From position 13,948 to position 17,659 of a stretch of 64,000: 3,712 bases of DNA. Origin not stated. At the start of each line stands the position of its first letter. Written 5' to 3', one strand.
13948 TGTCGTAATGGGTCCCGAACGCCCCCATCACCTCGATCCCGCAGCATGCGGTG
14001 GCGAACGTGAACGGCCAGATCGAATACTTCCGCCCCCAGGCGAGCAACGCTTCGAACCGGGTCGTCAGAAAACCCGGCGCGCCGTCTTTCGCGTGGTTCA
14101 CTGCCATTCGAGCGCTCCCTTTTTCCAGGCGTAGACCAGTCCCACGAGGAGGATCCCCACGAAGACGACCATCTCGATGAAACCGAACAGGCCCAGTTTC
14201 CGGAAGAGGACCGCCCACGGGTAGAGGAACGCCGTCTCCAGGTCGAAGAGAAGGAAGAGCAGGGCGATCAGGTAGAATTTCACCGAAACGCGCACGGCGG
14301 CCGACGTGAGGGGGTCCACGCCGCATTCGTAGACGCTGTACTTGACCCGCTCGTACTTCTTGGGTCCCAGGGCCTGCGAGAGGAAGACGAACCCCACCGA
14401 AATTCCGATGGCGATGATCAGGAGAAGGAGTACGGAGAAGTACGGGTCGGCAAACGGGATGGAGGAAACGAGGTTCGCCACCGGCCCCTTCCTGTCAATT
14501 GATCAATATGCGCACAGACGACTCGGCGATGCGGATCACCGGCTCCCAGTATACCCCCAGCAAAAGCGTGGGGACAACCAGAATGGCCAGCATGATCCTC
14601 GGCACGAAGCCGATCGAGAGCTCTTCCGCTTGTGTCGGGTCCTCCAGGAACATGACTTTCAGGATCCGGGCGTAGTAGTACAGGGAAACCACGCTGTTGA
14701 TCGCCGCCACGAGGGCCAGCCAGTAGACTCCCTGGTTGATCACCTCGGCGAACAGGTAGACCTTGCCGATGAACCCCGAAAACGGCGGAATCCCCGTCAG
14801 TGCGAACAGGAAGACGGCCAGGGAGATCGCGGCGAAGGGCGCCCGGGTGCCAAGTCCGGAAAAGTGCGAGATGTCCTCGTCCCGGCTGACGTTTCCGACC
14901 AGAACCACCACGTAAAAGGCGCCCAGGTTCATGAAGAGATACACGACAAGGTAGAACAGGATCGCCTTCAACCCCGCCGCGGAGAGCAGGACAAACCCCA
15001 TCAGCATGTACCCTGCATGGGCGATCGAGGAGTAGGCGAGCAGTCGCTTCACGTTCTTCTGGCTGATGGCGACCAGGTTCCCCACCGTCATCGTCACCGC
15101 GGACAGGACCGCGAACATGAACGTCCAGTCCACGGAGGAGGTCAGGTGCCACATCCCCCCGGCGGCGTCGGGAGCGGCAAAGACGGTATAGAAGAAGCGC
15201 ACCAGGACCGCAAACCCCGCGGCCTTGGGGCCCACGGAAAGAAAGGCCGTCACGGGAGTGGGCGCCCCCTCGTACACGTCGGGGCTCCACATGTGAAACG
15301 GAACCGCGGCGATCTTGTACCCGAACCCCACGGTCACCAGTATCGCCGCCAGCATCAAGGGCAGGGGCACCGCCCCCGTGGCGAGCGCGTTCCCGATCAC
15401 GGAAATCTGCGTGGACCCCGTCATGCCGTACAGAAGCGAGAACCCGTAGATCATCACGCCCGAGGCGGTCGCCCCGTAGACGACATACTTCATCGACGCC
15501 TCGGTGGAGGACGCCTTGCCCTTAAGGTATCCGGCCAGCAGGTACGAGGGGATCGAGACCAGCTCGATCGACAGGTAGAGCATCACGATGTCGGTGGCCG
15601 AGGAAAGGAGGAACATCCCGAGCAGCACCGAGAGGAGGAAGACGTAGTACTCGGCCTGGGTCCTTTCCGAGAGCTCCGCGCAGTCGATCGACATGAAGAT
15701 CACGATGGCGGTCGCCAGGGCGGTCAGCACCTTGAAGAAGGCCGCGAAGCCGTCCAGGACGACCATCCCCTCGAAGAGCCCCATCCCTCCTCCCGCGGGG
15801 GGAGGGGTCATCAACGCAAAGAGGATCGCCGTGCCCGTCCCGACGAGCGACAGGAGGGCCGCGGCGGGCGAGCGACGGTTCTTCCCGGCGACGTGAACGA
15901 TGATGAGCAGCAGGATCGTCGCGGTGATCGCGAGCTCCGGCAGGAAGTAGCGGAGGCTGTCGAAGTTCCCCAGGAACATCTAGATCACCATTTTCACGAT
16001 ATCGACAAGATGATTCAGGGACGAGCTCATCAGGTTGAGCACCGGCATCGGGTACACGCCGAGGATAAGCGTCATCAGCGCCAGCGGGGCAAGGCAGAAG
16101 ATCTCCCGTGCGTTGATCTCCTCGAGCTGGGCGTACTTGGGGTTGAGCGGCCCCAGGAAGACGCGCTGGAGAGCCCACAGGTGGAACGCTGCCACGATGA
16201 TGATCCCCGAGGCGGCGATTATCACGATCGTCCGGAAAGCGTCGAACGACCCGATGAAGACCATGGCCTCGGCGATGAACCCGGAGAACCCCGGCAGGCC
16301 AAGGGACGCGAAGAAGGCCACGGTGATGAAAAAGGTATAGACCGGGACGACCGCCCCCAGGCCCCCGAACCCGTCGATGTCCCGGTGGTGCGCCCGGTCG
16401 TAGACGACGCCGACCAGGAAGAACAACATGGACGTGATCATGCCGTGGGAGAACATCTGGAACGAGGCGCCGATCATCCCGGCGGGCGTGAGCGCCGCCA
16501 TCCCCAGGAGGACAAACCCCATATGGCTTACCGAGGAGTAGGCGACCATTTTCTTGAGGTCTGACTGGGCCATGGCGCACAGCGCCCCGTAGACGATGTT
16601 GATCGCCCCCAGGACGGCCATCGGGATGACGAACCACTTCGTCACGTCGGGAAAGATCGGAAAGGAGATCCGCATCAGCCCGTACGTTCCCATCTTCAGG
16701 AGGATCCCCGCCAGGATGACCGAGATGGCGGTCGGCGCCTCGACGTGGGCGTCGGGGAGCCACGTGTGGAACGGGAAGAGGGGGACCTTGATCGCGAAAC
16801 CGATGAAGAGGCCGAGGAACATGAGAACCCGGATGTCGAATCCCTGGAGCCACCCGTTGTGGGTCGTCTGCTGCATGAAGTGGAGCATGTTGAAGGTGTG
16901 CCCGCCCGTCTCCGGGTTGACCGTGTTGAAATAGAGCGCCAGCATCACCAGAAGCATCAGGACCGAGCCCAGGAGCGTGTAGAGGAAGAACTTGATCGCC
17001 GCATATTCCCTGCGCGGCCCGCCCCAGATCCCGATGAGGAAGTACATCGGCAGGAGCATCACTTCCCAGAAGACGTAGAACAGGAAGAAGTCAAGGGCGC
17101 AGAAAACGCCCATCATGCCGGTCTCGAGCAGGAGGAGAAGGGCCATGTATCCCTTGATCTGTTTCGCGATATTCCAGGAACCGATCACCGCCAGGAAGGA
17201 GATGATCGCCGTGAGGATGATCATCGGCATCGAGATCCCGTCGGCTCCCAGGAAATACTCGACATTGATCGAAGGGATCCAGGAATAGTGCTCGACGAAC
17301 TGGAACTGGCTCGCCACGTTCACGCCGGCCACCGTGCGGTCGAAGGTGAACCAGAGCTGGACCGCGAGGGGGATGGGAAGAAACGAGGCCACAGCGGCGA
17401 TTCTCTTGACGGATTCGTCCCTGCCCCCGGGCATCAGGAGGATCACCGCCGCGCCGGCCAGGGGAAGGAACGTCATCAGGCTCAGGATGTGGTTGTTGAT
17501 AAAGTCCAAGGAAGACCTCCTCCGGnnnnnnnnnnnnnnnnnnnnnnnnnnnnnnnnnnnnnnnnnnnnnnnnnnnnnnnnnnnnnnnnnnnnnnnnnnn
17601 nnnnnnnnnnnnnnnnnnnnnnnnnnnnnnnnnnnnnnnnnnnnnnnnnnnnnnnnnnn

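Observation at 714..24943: Two complex I operons fused in tandem: an 11-subunit nuo2 (no NuoEFG) reads straight into a complete 14-subunit nuoA-N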

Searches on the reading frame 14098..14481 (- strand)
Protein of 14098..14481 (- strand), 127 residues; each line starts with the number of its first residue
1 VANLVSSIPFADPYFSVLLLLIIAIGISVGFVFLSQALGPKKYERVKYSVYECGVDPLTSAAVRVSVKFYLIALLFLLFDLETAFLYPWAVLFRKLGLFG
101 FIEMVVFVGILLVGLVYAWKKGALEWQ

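Call 7: search_protein_families(library=ncbifam, proteins=[window:14098-14481:-], max_evalue=0.00001)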
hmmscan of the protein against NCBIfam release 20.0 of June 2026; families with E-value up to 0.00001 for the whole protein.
window:14098-14481:- (127 aa): 4 families
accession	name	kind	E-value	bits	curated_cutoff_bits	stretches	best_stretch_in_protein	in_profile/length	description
NF006303.0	PRK08489.1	equivalog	1.8e-37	128.8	145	1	8-127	4-126/129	NAD(P)H-quinone oxidoreductase subunit 3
NF005839.0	PRK07756.1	equivalog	3e-36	124.4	163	1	10-126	5-121/122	NADH-quinone oxidoreductase subunit A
NF005922.0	PRK07928.1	equivalog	1.1e-33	116.1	155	1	13-127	3-119/119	NADH-quinone oxidoreductase subunit A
NF005022.0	PRK06432.1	equivalog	8e-14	51.9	164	1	62-126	85-149/151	NADH dehydrogenase subunit A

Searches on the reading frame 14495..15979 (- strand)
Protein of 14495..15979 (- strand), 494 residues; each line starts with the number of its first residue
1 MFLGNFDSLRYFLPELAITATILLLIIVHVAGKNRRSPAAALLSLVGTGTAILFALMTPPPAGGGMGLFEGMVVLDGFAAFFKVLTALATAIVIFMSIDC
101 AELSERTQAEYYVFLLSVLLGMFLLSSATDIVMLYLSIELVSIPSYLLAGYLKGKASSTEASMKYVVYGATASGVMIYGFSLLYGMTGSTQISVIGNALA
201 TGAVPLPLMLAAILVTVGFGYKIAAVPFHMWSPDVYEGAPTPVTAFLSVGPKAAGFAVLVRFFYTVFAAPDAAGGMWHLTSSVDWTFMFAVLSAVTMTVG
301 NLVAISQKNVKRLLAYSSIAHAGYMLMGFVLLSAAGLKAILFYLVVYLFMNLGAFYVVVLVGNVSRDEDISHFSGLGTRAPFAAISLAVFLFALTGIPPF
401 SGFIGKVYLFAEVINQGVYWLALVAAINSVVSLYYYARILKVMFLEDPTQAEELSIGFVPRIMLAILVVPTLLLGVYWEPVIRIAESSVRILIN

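Call 7: search_protein_families(library=ncbifam, proteins=[window:14495-15979:-], max_evalue=0.00001)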
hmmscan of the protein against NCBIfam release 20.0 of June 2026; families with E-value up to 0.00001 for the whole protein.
window:14495-15979:- (494 aa): 70 families (the best 25 are shown)
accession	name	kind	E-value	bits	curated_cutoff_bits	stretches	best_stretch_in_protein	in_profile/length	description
TIGR01770.1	NDH_I_N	subfamily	6e-122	408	332.6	1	11-477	3-467/472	NADH-quinone oxidoreductase subunit NuoN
NF002701.0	PRK02504.1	equivalog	3.2e-116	388.8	569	1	12-489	15-490/513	NAD(P)H-quinone oxidoreductase subunit N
NF004440.0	PRK05777.1-3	equivalog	3.8e-114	382.2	519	1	8-489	7-473/477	NADH-quinone oxidoreductase subunit NuoN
NF004446.0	PRK05777.2-4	equivalog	3.6e-111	372.7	590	1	11-477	13-483/502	NADH-quinone oxidoreductase subunit NuoN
NF004442.0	PRK05777.1-5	equivalog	6.4e-110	368.4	523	1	9-490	8-479/483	NADH-quinone oxidoreductase subunit NuoN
NF004441.0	PRK05777.1-4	equivalog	8.2e-97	325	477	1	104-490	140-521/524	NADH-quinone oxidoreductase subunit NuoN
NF004443.0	PRK05777.2-1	equivalog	2.8e-96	323.7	626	1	11-477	13-480/506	NADH-quinone oxidoreductase subunit NuoN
NF004445.0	PRK05777.2-3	equivalog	8.2e-83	279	408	1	8-486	6-471/475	NADH-quinone oxidoreductase subunit NuoN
NF004444.0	PRK05777.2-2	equivalog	9e-81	272.4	496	1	9-456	14-453/496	NADH-quinone oxidoreductase subunit NuoN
NF004439.0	PRK05777.1-1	equivalog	7.1e-79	265.9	531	1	12-488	11-481/485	NADH-quinone oxidoreductase subunit NuoN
NF006241.0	PRK08377.1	equivalog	4.1e-54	184.4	645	1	73-488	74-473/494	NADH dehydrogenase subunit N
NF004447.0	PRK05777.2-5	equivalog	3.1e-53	181.5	547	1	83-477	69-454/458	NADH-quinone oxidoreductase subunit NuoN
NF004448.0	PRK05777.2-6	equivalog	3.7e-53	181.2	869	1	69-453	71-451/492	NADH-quinone oxidoreductase subunit NuoN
NF006419.0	PRK08668.1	equivalog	7.6e-52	176.9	617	1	69-485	62-474/613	NADH dehydrogenase subunit M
TIGR01972.1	NDH_I_M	subfamily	4.3e-50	170.8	263.8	1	73-493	74-483/486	NADH-quinone oxidoreductase subunit M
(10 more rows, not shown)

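Call 14: find_encoding_contigs(protein=window:14495-15979:-, flank=10000, max_places=6)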
Protein window:14495-15979:- (494 aa): 2 contigs read that carry it; 2 places shown.
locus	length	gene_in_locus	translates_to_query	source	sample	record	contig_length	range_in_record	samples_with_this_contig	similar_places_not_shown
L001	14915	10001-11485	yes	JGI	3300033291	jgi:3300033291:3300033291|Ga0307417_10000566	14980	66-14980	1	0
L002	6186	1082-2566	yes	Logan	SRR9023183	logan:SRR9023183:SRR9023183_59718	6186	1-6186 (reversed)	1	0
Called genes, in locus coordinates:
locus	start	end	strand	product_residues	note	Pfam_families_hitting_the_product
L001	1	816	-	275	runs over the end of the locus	PF01136:Peptidase_U32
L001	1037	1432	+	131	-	PF00507:Oxidored_q4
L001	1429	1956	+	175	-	PF01058:Oxidored_q6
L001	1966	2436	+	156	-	PF00329:Complex1_30kDa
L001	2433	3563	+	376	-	PF00346:Complex1_49kDa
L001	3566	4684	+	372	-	PF00146:NADHdh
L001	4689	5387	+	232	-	PF13183:Fer4_8 (faint), PF12797:Fer4_2 (faint), PF13237:Fer4_10, PF14697:Fer4_21 (faint), PF12838:Fer4_7, PF13187:Fer4_9 (weak), PF13484:Fer4_16 (faint), PF00037:Fer4 (weak)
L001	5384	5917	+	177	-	PF00499:Oxidored_q3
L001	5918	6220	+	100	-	PF00420:Oxidored_q2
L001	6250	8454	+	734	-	PF00662:Proton_antipo_N, PF00361:Proton_antipo_M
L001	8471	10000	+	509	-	PF01059:Oxidored_q5_N (weak), PF00361:Proton_antipo_M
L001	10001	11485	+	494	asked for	PF00361:Proton_antipo_M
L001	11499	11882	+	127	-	PF00507:Oxidored_q4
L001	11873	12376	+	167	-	PF01058:Oxidored_q6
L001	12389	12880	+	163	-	PF00329:Complex1_30kDa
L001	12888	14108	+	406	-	PF00346:Complex1_49kDa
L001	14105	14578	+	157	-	PF01257:2Fe-2S_thioredx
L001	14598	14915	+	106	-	?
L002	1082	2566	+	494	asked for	PF00361:Proton_antipo_M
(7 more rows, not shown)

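Call 15: find_homologous_proteins(query=window:14495-15979:-, max_evalue=1e-30)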
Query window:14495-15979:- (494 aa): 8000 proteins with E <= 1e-30 among 8000 candidates; the best 120 are listed.
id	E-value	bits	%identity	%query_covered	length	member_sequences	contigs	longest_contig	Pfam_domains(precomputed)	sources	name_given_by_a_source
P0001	0.0e+0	1032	100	100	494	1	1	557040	PF00361.26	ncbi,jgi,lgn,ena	-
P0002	0.0e+0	1027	100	100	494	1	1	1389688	PF00361.26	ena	-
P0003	1.2e-293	992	96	100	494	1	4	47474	PF00361.26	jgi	jgi:NADH-quinone oxidoreductase subunit N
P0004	2.2e-293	991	96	100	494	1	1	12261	PF00361.26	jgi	jgi:NADH-quinone oxidoreductase subunit N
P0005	3.9e-292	987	95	100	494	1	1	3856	PF00361.26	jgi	jgi:NADH-quinone oxidoreductase subunit N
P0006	2.4e-290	981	94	100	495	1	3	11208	PF00361.26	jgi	jgi:NADH-quinone oxidoreductase subunit N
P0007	3.6e-289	977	94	100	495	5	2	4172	PF00361.26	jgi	-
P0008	3.9e-289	977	94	100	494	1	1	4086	PF00361.26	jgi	-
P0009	6.4e-287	970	93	100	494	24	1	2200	PF00361.26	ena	-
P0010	1.4e-282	956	92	100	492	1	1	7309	PF00361.26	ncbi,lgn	ncbi:MAG: NADH-quinone oxidoreductase subunit N [Candidatus Deferrimicrobiaceae bacterium]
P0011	1.1e-279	946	91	100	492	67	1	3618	PF00361.26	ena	-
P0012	5.9e-271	917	89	100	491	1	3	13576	PF00361.26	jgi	jgi:NADH-quinone oxidoreductase subunit N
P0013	4.2e-263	891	85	100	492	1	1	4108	PF00361.26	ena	-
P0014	4.5e-263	891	86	100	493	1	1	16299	PF00361.26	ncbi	-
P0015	5.4e-263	891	85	100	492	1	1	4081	PF00361.26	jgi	-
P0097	1.1e-230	785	76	99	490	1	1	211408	PF00361.26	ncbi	-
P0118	7.7e-227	772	74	100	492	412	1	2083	PF00361.26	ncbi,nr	ncbi:MAG TPA: NADH-quinone oxidoreductase subunit N [Candidatus Binatia bacterium]|nr:NADH-quinone o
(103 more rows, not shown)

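Call 17: find_encoding_contigs(protein=P0097, flank=10000, max_places=2)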
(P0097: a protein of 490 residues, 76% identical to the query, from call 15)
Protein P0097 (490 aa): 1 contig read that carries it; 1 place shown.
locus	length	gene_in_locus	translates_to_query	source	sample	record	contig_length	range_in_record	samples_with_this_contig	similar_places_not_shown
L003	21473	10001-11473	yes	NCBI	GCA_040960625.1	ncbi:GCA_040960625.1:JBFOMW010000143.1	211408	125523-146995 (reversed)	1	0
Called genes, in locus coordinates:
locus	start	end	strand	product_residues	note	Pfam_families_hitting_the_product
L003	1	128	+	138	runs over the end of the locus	PF13279:4HBT_2, PF03061:4HBT (weak)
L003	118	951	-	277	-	PF01136:Peptidase_U32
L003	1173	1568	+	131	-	PF00507:Oxidored_q4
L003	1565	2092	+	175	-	PF01058:Oxidored_q6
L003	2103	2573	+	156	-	PF00329:Complex1_30kDa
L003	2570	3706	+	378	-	PF00346:Complex1_49kDa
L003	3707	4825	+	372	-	PF00146:NADHdh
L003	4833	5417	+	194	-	PF13183:Fer4_8 (faint), PF13237:Fer4_10, PF14697:Fer4_21 (faint), PF00037:Fer4 (faint), PF12838:Fer4_7, PF13187:Fer4_9 (weak)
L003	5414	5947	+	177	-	PF00499:Oxidored_q3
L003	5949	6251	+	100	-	PF00420:Oxidored_q2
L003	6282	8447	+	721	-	PF00662:Proton_antipo_N, PF00361:Proton_antipo_M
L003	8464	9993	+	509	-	PF01059:Oxidored_q5_N (weak), PF00361:Proton_antipo_M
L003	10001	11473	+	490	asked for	PF00361:Proton_antipo_M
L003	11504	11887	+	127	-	PF00507:Oxidored_q4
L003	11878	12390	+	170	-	PF01058:Oxidored_q6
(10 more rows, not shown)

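Call 18: find_encoding_contigs(protein=P0118, flank=10000, max_places=3)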
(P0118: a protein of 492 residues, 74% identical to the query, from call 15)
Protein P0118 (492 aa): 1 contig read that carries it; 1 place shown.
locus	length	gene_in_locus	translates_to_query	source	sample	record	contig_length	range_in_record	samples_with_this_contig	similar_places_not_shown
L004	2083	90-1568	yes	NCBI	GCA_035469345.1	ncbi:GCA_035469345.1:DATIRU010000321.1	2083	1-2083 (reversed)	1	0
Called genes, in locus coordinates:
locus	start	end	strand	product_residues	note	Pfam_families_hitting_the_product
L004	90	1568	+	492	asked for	PF00361:Proton_antipo_M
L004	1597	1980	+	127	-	PF00507:Oxidored_q4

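Call 20: find_related_loci(query=A1, collection=genome_contigs, flank=10000)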
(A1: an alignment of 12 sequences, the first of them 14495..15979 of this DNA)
Query A1 (494 aa) in genome_contigs; peptide patterns used: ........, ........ (x = any residue, [..] = any of these).
600 stretches matched a pattern (row limit reached: there are more); 593 encode a relative of the query (tblastn E <= 1e-3); the best 80 are kept; 80 distinct loci.
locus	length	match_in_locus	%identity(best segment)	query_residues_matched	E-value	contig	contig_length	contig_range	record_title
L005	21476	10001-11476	85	1-494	0e+0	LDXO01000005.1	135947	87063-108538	MAG: Deltaproteobacteria bacterium CSP1-8 XU12_C0005, whole genome shotgun sequence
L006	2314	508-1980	74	1-493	0e+0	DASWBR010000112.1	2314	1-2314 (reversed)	MAG TPA_asm: Candidatus Deferrimicrobiaceae bacterium isolate SMAG_U2687 k141_224757, whole genome shotgun sequence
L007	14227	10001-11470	74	1-492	0e+0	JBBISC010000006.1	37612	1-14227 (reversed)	MAG: Deltaproteobacteria bacterium isolate STS170223_bin_364 NODE_1177_length_37612_cov_5.574274, whole genome shotgun s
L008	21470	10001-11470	73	1-492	0e+0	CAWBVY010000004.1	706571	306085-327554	MAG: Candidatus Deferrimicrobiaceae bacterium isolate MFD09779.bin.1.221 genome assembly, contig: contig_14573, whole ge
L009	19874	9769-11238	73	1-492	0e+0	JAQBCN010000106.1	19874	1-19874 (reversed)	MAG: Deltaproteobacteria bacterium isolate MAG_353_bin-02 353_bin-02_ctg-106, whole genome shotgun sequence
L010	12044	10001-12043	86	1-494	3e-147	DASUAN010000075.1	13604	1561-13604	MAG TPA_asm: Candidatus Deferrimicrobiaceae bacterium isolate SMAG_U2496 k141_356367, whole genome shotgun sequence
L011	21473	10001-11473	49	5-492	3e-144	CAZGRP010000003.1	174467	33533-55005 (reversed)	MAG TPA_asm: uncultured Cytophagia bacterium isolate SRP216583_co2_59 genome assembly, contig: NODE_7_length_174467_cov_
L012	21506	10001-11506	50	1-493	1e-143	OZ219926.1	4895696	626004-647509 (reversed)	MAG: Thermodesulfobacteriota bacterium isolate 21442c6b-cc68-4f82-8039-a5361455a999 genome assembly, chromosome: 3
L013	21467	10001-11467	51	1-490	2e-140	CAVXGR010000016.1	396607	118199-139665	MAG: uncultured delta proteobacterium isolate MFD02416.bin.1.411 genome assembly, contig: contig_53283, whole genome sho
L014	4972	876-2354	48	1-494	2e-140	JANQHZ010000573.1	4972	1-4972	MAG: Candidatus Binatia bacterium isolate PL24a_bin.3 k99_3318890, whole genome shotgun sequence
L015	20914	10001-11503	47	3-492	4e-136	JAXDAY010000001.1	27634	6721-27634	MAG: Candidatus Eisenbacteria bacterium isolate POMEDNA-B04 Raw1_k127_503809, whole genome shotgun sequence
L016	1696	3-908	68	190-492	5e-144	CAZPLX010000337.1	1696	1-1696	MAG TPA_asm: uncultured bacterium isolate binchicken_co275_513 genome assembly, contig: NODE_200830_length_1696_cov_6.76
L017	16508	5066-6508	47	19-492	2e-127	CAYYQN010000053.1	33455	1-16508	MAG TPA_asm: uncultured bacterium isolate binchicken_co115_312 genome assembly, contig: NODE_2196_length_33455_cov_10.45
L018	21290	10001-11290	50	69-494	2e-126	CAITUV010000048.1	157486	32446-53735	MAG: uncultured Myxococcales bacterium isolate LaPlata_bin-3248 genome assembly, contig: bin-3248:48/88, whole genome sh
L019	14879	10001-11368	47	8-456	8e-123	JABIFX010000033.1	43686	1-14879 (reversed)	MAG: Candidatus Neomarinimicrobiota bacterium isolate SI053_bin30 k141_1296304, whole genome shotgun sequence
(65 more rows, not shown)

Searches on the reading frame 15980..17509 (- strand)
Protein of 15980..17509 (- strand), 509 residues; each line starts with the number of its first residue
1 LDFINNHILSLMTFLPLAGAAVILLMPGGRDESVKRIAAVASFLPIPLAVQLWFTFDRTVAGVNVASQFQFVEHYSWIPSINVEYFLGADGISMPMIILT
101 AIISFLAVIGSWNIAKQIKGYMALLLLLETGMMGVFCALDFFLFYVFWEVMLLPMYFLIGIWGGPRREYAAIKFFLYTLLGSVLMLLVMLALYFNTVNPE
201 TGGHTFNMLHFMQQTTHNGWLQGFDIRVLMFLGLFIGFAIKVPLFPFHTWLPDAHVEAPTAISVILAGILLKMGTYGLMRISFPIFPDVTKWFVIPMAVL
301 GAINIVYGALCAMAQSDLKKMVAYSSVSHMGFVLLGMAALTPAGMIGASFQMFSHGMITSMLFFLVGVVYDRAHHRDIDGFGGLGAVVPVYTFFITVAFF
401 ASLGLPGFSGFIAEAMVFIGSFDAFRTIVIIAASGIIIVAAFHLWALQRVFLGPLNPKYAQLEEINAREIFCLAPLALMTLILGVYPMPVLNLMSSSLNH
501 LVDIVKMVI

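Call 6: search_protein_families(library=ncbifam, proteins=[window:15980-17509:-], max_evalue=0.00001)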
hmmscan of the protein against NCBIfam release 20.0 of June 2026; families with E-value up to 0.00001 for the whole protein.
window:15980-17509:- (509 aa): 72 families (the best 25 are shown)
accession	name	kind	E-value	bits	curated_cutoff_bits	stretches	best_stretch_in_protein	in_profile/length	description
TIGR01972.1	NDH_I_M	subfamily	1.9e-182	607.3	263.8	1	9-503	1-484/486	NADH-quinone oxidoreductase subunit M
NF004499.0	PRK05846.1-3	equivalog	1.4e-149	499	585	1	6-506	4-489/502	NADH-quinone oxidoreductase subunit M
NF004501.0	PRK05846.1-5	subfamily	3.4e-141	471.4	598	1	5-505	3-487/492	NADH-quinone oxidoreductase subunit M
NF004500.0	PRK05846.1-4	equivalog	6.8e-141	470.5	550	1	6-505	4-506/525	NADH-quinone oxidoreductase subunit M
NF004505.0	PRK05846.2-5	equivalog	3.3e-137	458.3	700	1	6-506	2-486/508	NADH-quinone oxidoreductase subunit M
NF009212.0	PRK12561.1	subfamily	3.1e-132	442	645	1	7-502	7-496/531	NAD(P)H-quinone oxidoreductase subunit 4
NF005060.0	PRK06473.1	equivalog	5.1e-117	391.6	747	1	8-503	1-483/500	NADH-quinone oxidoreductase subunit M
NF002713.0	PRK02546.1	subfamily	3.2e-116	388.9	827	1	8-506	10-503/533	NAD(P)H-quinone oxidoreductase subunit 4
NF004506.0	PRK05846.2-6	equivalog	9.1e-115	384.8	789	1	7-502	5-490/493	NADH-quinone oxidoreductase subunit M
NF004498.0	PRK05846.1-1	equivalog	1.4e-110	370.6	614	1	8-501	2-496/509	NADH-quinone oxidoreductase subunit M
NF005611.0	PRK07363.1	equivalog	1.4e-106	357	764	1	8-506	1-486/501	NADH-quinone oxidoreductase subunit M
NF004504.0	PRK05846.2-3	equivalog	1e-95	321.7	785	1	7-495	10-487/499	NADH-quinone oxidoreductase subunit M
NF004502.0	PRK05846.2-1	equivalog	3.9e-91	306.3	791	1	5-487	2-483/500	NADH-quinone oxidoreductase subunit M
NF004503.0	PRK05846.2-2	subfamily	2.5e-82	277.7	720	1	38-496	28-484/490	NADH-quinone oxidoreductase subunit M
NF006419.0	PRK08668.1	equivalog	8.4e-59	199.9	617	1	9-500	4-480/613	NADH dehydrogenase subunit M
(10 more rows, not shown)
